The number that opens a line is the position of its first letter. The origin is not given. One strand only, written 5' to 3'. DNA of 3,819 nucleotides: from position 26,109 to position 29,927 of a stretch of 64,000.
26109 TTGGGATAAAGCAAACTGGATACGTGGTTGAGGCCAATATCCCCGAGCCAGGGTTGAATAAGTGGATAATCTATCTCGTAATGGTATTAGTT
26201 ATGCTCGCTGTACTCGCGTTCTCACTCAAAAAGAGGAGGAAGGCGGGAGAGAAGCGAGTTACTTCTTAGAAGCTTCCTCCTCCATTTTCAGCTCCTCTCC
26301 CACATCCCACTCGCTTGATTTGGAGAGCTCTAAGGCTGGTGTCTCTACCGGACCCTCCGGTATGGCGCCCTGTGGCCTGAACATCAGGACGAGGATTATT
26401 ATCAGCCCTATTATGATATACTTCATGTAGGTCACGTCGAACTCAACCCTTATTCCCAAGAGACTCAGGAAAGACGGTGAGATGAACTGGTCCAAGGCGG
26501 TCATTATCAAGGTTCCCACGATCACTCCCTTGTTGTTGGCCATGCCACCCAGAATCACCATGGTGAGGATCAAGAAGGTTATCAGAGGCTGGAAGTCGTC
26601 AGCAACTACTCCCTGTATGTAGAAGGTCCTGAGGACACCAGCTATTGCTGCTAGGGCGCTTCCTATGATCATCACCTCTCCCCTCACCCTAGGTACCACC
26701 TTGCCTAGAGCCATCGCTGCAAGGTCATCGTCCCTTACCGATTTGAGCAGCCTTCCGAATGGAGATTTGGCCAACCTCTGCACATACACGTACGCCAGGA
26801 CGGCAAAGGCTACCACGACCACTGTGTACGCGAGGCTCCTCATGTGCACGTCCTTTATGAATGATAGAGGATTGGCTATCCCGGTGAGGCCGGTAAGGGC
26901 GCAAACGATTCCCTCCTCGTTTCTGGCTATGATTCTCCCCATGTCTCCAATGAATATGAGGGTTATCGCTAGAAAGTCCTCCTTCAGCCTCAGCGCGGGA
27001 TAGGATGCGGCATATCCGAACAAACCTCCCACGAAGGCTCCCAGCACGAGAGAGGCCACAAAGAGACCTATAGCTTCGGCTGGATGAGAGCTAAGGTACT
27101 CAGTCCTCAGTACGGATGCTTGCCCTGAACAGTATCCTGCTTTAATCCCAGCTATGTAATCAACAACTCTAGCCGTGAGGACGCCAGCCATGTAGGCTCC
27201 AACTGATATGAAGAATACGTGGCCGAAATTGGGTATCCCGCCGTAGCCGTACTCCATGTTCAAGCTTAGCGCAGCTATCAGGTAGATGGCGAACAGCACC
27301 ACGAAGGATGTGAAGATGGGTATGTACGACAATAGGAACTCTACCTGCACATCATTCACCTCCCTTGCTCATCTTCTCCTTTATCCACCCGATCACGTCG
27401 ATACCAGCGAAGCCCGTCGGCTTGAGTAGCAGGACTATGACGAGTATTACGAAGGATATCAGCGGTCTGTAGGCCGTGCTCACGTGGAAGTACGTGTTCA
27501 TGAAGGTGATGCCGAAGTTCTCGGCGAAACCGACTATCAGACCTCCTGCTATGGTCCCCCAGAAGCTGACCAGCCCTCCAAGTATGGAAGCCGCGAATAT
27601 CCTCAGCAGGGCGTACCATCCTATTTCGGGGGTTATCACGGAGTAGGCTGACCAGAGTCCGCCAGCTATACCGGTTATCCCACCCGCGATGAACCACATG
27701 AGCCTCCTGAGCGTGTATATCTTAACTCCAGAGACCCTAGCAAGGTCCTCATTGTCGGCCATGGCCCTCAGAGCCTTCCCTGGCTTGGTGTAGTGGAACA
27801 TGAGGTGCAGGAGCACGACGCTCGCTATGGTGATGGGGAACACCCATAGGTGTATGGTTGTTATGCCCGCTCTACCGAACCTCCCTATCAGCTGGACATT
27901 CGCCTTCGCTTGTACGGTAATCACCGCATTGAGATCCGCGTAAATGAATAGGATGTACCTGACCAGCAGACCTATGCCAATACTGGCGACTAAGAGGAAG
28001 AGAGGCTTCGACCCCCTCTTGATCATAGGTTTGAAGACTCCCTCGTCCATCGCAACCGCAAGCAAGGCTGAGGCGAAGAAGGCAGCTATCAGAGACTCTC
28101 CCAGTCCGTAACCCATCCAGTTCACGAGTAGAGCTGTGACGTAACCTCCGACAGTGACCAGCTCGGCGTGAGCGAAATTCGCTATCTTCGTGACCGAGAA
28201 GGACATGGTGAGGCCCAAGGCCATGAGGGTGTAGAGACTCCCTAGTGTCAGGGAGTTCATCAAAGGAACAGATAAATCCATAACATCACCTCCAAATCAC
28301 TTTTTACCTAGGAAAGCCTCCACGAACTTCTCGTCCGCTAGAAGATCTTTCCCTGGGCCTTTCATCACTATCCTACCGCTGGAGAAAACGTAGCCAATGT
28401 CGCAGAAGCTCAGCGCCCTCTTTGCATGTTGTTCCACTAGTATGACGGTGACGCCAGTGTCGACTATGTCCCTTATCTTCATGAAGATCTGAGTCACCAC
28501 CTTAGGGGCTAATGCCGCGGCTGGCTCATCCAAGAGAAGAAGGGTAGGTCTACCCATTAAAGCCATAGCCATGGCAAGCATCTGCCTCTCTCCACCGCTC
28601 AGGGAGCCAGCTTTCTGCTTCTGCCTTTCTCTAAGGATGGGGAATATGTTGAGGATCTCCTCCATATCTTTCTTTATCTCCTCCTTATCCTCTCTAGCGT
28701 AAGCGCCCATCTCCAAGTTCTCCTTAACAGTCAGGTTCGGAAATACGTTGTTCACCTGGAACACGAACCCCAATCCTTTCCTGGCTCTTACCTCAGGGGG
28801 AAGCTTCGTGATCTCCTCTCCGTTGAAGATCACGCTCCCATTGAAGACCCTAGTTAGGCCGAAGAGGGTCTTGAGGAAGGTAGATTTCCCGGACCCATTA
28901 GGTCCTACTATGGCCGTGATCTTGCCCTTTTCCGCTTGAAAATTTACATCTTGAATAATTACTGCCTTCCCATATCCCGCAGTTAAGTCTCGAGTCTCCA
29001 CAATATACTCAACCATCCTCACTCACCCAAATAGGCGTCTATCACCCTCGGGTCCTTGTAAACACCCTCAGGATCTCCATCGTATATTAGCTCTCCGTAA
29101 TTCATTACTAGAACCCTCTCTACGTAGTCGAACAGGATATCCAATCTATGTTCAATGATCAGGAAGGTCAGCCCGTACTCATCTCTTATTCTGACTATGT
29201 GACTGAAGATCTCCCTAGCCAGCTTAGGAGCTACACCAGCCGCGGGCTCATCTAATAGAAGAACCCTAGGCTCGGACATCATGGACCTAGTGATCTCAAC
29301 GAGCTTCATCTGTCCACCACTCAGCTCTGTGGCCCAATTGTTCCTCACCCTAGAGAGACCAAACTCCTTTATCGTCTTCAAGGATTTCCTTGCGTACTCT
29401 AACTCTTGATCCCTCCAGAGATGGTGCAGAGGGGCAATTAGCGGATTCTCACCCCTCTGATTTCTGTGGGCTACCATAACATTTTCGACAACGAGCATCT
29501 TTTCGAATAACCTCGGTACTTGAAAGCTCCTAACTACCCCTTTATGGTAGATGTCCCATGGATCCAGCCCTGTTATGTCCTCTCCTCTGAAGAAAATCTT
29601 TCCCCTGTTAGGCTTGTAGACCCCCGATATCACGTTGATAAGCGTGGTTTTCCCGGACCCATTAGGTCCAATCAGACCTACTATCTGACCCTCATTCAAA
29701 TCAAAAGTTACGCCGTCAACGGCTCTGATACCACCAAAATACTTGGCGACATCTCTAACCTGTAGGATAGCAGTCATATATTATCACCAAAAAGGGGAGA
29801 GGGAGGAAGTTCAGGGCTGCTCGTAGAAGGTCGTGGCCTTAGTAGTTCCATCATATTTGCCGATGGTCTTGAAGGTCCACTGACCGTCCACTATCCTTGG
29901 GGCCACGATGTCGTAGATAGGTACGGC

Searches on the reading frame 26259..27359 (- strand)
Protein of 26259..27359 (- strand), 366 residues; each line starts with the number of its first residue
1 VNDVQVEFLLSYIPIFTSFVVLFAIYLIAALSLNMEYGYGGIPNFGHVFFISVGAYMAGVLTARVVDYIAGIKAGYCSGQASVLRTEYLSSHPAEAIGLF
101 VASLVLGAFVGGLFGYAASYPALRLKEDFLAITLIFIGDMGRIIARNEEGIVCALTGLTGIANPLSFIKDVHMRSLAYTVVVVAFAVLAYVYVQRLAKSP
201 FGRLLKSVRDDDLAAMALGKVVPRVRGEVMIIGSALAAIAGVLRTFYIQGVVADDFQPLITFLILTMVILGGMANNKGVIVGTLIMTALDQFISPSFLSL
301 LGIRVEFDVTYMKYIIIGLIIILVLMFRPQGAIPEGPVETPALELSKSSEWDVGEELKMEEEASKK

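Call 9: search_protein_families(library=pfam, proteins=[window:26259-27359:-], max_evalue=0.00001)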
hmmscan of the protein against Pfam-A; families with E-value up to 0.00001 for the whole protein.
window:26259-27359:- (366 aa): 1 family
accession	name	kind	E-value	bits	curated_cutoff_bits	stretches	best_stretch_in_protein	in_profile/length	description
PF02653.21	BPD_transp_2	-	4e-40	138.1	26.8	1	17-325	3-269/269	Branched-chain amino acid transport system / permease component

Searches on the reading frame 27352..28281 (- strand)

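Call 9: search_protein_families(library=pfam, proteins=[window:27352-28281:-], max_evalue=0.00001)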
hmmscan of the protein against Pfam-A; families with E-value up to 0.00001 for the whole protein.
window:27352-28281:- (309 aa): 1 family
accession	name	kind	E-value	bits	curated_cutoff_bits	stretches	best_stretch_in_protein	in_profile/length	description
PF02653.21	BPD_transp_2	-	3e-37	128.7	26.8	1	8-284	3-269/269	Branched-chain amino acid transport system / permease component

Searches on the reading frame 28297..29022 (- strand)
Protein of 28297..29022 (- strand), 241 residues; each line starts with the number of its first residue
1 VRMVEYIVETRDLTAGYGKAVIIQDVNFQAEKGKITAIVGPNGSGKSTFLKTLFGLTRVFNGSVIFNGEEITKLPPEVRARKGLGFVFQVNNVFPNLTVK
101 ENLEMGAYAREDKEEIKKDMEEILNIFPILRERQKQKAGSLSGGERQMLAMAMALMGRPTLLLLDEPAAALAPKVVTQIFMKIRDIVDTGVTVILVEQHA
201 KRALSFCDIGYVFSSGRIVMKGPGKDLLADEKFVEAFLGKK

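Call 9: search_protein_families(library=pfam, proteins=[window:28297-29022:-], max_evalue=0.00001)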
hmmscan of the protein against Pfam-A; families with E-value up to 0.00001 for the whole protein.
window:28297-29022:- (241 aa): 3 families
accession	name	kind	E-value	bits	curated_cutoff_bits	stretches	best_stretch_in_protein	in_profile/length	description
PF00005.33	ABC_tran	-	2.2e-35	122.7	25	1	24-168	2-136/137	ABC transporter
PF13304.12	AAA_21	-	2.1e-12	48.2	27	1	35-61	1-26/304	AAA domain, putative AbiEii toxin, Type IV TA system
PF02463.25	SMC_N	-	8e-10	38.9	40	1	33-186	24-186/220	RecF/RecN/SMC N terminal domain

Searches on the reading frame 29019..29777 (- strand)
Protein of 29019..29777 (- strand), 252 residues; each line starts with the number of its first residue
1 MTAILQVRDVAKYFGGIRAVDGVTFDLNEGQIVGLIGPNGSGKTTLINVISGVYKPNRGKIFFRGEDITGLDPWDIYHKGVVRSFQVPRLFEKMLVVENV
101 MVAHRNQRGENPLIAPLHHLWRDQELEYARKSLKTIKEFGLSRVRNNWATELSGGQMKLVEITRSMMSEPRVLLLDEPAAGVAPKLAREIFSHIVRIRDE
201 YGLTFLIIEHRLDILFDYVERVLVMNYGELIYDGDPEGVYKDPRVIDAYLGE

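Call 9: search_protein_families(library=pfam, proteins=[window:29019-29777:-], max_evalue=0.00001)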
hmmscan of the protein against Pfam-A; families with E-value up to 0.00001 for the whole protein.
window:29019-29777:- (252 aa): 2 families
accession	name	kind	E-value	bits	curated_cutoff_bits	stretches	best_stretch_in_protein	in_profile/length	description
PF00005.33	ABC_tran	-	9.6e-33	114.1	25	1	21-179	2-136/137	ABC transporter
PF13304.12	AAA_21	-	1e-07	32.7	27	0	32-53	1-22/304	AAA domain, putative AbiEii toxin, Type IV TA system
